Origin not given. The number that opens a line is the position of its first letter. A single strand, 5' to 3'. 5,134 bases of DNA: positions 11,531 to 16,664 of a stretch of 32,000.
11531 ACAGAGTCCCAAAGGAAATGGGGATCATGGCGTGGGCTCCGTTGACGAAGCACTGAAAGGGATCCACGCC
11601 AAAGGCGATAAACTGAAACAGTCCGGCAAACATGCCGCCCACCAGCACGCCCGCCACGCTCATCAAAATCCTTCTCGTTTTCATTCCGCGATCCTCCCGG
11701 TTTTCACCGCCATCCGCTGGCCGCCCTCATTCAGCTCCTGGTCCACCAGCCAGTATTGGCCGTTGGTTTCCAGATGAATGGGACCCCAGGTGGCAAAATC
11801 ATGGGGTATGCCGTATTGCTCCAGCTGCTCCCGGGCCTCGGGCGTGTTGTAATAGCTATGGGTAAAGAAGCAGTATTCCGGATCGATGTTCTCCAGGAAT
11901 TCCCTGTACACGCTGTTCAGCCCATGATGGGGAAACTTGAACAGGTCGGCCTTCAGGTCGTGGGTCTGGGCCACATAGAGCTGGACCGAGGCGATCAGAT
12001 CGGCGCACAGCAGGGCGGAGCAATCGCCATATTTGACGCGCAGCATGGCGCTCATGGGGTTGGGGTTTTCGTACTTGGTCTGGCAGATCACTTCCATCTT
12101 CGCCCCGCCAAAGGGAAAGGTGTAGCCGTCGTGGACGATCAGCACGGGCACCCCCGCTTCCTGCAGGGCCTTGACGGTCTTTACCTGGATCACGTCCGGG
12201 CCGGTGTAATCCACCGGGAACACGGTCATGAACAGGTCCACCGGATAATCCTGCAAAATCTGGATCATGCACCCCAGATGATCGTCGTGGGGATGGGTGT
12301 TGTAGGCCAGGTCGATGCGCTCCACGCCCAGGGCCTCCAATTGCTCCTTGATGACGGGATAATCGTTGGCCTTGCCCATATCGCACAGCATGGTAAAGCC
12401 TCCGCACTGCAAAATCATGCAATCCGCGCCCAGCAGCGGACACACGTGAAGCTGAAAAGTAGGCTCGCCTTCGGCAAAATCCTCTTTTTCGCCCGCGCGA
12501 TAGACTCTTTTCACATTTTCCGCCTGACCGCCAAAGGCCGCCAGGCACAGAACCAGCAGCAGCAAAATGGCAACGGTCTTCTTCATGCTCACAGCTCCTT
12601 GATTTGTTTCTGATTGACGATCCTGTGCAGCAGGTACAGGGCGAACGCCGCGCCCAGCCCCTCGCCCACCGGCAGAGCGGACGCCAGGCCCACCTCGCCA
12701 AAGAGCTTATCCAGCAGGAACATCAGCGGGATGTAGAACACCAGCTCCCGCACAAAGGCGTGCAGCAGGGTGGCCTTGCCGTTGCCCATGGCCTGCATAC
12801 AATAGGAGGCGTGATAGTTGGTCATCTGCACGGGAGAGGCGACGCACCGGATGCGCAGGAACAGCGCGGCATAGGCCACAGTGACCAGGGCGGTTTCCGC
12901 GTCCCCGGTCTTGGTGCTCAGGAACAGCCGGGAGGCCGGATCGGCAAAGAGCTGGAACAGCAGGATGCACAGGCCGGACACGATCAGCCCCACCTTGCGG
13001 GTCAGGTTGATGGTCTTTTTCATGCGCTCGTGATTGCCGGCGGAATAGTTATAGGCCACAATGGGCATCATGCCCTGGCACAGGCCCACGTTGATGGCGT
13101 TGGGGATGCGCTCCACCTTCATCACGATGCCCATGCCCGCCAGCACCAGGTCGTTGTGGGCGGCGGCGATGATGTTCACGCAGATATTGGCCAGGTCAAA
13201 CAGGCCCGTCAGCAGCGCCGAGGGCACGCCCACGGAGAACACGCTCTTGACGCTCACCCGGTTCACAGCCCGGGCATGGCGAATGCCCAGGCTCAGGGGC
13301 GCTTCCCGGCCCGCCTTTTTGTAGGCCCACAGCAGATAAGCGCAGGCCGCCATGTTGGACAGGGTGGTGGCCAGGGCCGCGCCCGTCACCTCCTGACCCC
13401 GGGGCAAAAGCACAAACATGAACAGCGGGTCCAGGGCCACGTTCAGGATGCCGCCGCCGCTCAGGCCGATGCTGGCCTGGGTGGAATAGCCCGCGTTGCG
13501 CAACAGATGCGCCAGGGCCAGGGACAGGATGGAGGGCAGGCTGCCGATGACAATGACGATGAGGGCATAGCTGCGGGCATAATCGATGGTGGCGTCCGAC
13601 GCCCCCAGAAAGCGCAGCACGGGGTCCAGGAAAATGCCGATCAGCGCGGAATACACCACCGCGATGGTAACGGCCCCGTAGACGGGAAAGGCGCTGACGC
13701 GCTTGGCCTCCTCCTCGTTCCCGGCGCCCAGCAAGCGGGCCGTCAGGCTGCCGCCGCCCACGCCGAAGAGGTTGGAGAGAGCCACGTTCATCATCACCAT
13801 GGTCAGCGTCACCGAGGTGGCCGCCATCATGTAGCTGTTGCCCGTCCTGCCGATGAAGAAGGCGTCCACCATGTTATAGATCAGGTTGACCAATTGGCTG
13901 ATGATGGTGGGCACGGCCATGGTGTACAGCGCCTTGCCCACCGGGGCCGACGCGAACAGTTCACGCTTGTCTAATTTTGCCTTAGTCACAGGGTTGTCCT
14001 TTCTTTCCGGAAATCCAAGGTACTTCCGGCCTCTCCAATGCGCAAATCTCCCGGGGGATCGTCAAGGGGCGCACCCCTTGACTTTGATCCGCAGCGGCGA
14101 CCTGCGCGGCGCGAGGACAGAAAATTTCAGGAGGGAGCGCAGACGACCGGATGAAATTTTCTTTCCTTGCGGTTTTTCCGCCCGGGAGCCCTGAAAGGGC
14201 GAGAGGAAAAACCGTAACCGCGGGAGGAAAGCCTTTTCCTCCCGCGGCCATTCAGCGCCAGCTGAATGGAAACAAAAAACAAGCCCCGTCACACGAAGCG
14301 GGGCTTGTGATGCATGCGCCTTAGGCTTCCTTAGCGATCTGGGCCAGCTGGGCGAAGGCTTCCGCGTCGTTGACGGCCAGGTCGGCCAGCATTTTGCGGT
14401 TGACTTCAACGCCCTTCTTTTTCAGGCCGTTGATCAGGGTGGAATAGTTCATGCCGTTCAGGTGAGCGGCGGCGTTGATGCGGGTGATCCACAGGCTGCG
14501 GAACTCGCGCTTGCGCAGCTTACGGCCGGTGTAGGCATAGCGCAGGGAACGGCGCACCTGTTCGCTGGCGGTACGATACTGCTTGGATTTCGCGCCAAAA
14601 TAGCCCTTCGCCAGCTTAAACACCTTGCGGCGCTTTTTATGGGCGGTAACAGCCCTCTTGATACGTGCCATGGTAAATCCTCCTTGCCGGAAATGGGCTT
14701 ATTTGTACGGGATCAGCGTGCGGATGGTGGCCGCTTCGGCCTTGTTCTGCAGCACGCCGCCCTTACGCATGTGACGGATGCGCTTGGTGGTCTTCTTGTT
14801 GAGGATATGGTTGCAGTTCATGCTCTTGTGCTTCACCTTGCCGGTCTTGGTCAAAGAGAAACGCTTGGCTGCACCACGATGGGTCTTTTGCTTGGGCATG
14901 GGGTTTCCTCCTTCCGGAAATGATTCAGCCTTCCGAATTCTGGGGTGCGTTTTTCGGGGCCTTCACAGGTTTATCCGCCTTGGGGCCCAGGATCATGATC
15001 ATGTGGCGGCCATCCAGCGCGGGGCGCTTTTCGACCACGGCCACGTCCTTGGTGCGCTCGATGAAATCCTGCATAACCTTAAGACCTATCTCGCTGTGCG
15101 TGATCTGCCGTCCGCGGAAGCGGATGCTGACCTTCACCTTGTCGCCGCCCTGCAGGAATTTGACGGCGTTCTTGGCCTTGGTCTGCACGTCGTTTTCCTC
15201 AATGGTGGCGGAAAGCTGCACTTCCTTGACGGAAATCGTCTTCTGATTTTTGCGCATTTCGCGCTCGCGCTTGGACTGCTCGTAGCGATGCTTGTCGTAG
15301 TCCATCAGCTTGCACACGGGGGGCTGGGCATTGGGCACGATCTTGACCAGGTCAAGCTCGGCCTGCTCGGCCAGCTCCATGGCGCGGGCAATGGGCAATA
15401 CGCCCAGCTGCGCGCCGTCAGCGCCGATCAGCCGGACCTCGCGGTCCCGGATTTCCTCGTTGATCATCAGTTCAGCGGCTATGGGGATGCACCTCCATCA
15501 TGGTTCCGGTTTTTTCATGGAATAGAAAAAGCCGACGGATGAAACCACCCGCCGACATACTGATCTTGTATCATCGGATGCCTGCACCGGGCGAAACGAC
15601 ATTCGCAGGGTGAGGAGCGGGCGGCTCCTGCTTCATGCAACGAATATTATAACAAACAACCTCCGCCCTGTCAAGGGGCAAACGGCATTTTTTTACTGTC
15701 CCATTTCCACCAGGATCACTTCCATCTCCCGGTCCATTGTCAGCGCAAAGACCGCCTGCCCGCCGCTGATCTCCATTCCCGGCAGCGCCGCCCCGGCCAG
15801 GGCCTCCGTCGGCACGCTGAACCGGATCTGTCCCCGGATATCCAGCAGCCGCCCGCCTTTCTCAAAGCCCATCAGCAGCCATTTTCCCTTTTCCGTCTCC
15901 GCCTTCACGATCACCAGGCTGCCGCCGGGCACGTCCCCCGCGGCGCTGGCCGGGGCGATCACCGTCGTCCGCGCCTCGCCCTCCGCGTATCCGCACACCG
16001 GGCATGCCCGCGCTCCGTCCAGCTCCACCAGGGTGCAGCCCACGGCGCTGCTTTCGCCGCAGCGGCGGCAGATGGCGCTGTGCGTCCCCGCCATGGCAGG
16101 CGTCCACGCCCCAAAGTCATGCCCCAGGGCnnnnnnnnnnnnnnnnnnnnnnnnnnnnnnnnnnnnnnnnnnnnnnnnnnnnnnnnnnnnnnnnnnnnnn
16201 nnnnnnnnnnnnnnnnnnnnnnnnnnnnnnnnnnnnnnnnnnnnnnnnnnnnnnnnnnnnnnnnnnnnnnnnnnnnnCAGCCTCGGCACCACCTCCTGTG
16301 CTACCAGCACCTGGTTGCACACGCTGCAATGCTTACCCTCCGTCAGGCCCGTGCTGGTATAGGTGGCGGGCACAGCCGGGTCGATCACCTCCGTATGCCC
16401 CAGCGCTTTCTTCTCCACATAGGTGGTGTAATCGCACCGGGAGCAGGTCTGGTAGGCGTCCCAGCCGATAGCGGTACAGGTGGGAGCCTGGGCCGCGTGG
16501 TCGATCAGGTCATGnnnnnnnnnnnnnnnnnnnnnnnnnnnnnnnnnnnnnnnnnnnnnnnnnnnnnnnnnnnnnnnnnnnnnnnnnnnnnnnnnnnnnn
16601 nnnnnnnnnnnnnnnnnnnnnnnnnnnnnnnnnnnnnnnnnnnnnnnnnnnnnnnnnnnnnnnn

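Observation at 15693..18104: Secreted 803-aa protein composed almost entirely of three interleaved Cys/His knuckle modules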

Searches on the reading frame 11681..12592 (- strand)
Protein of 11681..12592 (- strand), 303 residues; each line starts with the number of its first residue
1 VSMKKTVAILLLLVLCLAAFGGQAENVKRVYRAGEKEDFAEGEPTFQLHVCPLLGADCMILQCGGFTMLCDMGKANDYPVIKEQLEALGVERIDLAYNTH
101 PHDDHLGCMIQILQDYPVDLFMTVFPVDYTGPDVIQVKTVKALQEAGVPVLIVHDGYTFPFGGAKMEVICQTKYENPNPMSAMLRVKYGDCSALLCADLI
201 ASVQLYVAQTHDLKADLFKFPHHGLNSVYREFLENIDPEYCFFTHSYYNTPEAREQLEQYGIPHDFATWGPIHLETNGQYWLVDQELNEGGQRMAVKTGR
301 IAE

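Call 20: search_protein_families(library=pfam, proteins=[window:11681-12592:-], max_evalue=0.001)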
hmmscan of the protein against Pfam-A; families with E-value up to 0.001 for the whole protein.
window:11681-12592:- (303 aa): 1 family
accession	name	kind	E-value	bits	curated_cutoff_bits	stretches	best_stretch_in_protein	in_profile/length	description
PF00753.33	Lactamase_B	-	2.2e-09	38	22.7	1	55-245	5-196/196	Metallo-beta-lactamase superfamily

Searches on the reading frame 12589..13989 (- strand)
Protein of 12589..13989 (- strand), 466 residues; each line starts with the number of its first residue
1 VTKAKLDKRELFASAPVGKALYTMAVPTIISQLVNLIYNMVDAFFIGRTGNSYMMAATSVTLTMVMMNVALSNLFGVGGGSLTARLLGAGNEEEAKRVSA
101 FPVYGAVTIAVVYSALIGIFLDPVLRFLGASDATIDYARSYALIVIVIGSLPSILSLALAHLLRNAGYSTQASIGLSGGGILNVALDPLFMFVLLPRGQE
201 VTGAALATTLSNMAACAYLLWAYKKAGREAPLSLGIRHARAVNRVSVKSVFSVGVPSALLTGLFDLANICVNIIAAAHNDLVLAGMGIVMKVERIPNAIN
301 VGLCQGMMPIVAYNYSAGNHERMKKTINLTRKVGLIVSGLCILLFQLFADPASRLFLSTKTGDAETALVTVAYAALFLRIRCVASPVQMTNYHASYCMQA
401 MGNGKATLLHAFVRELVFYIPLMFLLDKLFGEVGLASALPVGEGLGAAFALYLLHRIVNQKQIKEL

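Call 20: search_protein_families(library=pfam, proteins=[window:12589-13989:-], max_evalue=0.001)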
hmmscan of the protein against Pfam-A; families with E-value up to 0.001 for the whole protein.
window:12589-13989:- (466 aa): 1 family
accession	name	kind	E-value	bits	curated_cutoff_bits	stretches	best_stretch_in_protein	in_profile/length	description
PF01554.23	MatE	-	5.3e-31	107.9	24.9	2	27-188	1-160/161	MatE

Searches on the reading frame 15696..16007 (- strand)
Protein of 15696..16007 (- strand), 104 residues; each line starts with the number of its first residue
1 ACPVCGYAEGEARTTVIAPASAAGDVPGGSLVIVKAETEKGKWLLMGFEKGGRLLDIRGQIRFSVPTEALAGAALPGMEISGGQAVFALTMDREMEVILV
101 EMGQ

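Call 14: search_protein_families(library=pfam, proteins=[window:15696-15992:-], max_evalue=10)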
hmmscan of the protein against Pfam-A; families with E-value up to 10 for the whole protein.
seq(99 aa): 1 family
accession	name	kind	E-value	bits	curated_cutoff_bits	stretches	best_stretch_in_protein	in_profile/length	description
PF20005.5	fvmX7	-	0.17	11.3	24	1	14-75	201-257/421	FtsH ternary system domain X7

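Call 57: find_homologous_proteins(query=window:15696-16007:-, max_evalue=0.001)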
Query window:15696-16007:- (104 aa): 3 proteins with E <= 0.001 among 20 candidates.
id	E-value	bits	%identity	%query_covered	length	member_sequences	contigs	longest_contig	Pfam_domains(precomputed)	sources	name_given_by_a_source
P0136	1.3e-59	216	100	100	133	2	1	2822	-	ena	-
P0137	5.9e-56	205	94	100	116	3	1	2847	-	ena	-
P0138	5.7e-49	182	85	99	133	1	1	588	-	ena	-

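Call 89: search_solved_structures(query=A4, max_evalue=10)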
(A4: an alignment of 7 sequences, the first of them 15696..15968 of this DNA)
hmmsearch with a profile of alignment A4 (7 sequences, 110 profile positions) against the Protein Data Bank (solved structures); distinct sequences matched with E-value up to 10: 11.
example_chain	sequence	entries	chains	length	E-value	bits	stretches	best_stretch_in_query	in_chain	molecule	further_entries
6l9o_A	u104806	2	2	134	0.0054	19.9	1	57-93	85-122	Fatty acid-binding protein, brain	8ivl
1fdq_A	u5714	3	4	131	0.0056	19.9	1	57-93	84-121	FATTY ACID-BINDING PROTEIN, BRAIN | BRAIN-TYPE FATTY ACID BINDING PROTEIN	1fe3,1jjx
8ivf_B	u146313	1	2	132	0.0057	19.9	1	57-93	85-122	Fatty acid-binding protein, brain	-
5ura_A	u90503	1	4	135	0.0058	19.8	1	57-93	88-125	Fatty acid-binding protein, brain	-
7e25_A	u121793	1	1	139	0.0062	19.8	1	58-93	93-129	Fatty acid-binding protein, brain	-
9niu_A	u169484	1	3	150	0.0076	19.5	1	57-93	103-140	Fatty acid-binding protein, brain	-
4i3d_A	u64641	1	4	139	0.3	14.3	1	59-93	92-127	Bilirubin-inducible fluorescent protein UnaG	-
4i3c_A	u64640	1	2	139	0.3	14.3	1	59-93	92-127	Bilirubin-inducible fluorescent protein UnaG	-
4i3b_A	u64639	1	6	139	0.31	14.3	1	59-93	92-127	Bilirubin-inducible fluorescent protein UnaG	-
8yns_N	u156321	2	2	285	0.38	14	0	38-68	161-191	Glue molecule 4-9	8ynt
7jwb_D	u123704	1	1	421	2.4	11.4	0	38-56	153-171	autonomous human heavy chain variable domain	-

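Call 90: search_protein_families(library=pfam, alignment_id=A4, max_evalue=1)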
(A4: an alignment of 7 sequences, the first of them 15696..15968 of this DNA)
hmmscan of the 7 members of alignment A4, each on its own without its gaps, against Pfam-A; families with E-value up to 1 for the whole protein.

A. member 1, window:15696-15968:- (91 aa): 1 family
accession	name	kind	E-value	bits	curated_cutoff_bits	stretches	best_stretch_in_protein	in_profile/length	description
PF20005.5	fvmX7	-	0.15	11.5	24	1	6-67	201-257/421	FtsH ternary system domain X7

B. families by the number of members that match (of 7 scanned): 2 families
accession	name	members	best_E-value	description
PF20005.5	fvmX7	2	0.15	FtsH ternary system domain X7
PF23579.1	ARM_TBCD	1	0.17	Tubulin-specific chaperone D-like, ARM repeat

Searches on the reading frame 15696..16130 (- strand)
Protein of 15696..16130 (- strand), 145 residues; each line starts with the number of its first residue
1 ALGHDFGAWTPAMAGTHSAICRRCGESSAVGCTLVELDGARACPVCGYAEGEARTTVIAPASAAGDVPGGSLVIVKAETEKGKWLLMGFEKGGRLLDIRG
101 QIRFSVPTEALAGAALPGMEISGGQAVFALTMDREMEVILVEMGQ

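Call 14: search_protein_families(library=pfam, proteins=[window:15696-16130:-], max_evalue=10)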
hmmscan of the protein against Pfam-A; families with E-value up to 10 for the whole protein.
seq(145 aa): 4 families
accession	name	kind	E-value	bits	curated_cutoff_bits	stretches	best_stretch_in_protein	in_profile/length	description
PF13240.11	Zn_Ribbon_1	-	0.028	14.7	25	1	38-48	11-21/23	zinc-ribbon domain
PF12773.13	DZR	-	0.16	12.6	27.3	1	17-48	11-32/45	Double zinc ribbon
PF08273.17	Zn_Ribbon_Prim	-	0.24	12.2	23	0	42-47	5-10/37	Zinc-binding domain of primase-helicase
PF09723.15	Zn_ribbon_8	-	0.8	10.2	34.4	1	3-27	12-35/41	Zinc ribbon domain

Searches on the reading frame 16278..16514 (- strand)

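Call 14: search_protein_families(library=pfam, proteins=[window:16278-16514:-], max_evalue=10)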
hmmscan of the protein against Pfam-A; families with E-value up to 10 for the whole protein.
seq(79 aa): 2 families
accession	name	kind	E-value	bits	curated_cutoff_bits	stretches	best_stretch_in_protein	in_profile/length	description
PF23612.1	zf-C2H2_ZN142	-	0.05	14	27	1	24-32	3-11/27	ZN142 C2H2 zinc finger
PF24292.1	DUF7479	-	0.1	13.1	27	1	49-76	18-46/60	Domain of unknown function (DUF7479)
